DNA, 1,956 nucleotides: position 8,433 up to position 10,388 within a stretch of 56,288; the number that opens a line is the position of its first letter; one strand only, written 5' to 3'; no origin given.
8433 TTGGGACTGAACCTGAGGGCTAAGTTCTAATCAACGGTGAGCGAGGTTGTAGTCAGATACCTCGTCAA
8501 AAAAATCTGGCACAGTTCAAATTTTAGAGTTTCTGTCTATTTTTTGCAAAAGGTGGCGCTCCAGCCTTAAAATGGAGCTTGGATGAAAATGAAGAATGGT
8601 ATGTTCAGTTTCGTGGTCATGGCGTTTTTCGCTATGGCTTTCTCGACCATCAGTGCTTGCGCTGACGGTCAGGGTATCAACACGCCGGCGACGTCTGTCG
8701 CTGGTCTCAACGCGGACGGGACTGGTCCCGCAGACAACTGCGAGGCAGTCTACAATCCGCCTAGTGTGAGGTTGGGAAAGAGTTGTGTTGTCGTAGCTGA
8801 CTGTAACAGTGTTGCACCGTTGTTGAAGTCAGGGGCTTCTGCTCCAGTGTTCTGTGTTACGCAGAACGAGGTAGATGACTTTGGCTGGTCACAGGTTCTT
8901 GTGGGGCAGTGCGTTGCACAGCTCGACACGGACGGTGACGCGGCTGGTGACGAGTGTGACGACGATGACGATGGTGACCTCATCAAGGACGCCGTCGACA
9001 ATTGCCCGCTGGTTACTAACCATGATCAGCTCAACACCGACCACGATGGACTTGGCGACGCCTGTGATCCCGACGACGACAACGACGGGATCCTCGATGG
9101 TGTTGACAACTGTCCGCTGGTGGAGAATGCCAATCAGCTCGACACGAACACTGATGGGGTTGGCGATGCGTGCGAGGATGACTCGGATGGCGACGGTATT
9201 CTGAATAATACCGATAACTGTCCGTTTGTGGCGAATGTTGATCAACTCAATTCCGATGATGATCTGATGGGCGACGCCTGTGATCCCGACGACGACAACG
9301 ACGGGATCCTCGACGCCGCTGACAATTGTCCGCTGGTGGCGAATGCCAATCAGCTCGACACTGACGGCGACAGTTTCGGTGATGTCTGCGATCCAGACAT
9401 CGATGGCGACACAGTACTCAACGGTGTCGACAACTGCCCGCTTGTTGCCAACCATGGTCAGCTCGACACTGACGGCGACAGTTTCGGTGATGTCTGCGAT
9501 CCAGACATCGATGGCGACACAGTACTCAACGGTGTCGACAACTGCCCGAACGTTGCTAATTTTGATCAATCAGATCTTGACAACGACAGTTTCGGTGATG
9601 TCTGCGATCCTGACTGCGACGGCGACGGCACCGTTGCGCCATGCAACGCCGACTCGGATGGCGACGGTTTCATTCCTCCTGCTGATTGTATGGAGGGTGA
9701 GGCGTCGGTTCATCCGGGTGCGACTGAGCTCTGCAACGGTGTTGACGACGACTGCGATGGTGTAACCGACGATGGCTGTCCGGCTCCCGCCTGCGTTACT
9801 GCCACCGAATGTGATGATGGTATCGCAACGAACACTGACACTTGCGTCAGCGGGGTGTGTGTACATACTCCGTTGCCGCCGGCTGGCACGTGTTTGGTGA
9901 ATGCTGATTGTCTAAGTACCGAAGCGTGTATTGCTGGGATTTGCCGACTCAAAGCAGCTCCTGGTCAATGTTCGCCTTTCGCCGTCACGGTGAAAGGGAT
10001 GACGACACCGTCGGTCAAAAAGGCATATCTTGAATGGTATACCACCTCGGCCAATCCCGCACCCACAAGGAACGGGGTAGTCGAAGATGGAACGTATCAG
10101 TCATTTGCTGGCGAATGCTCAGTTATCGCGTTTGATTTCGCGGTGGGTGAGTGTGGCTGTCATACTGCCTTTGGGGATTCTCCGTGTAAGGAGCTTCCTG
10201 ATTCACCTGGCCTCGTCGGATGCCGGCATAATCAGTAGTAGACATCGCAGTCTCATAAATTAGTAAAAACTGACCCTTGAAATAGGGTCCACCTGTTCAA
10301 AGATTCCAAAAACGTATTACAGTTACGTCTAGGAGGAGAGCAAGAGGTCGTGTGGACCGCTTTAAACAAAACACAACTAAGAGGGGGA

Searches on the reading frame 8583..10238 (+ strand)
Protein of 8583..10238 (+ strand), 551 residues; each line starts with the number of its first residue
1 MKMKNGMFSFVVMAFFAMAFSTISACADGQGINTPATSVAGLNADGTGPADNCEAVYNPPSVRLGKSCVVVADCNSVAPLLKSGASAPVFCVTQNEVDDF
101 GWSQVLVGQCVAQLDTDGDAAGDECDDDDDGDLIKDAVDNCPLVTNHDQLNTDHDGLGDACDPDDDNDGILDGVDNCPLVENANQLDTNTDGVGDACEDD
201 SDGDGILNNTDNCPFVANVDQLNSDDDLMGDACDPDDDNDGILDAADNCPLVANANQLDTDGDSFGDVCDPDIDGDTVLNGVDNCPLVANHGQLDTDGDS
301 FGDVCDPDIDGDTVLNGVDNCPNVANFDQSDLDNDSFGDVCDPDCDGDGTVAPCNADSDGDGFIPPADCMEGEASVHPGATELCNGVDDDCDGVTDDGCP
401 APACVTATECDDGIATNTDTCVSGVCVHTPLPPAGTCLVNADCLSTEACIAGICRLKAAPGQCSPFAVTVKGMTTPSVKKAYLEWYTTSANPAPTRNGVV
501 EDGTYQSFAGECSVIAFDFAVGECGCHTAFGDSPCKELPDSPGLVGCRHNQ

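Call 9: search_protein_families(library=pfam, proteins=[window:8583-10238:+])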
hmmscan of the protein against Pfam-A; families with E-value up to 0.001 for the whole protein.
window:8583-10238:+ (551 aa): 1 family
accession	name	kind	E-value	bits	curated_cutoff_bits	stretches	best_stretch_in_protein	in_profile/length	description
PF02412.23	TSP_3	-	5.4e-58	192.8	25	6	187-221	2-36/36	Thrombospondin type 3 repeat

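Call 81: find_encoding_contigs(protein=window:8583-10238:+, flank=5000, max_places=5)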
Protein window:8583-10238:+ (551 aa): no gene with exactly this product is on record in the collection.
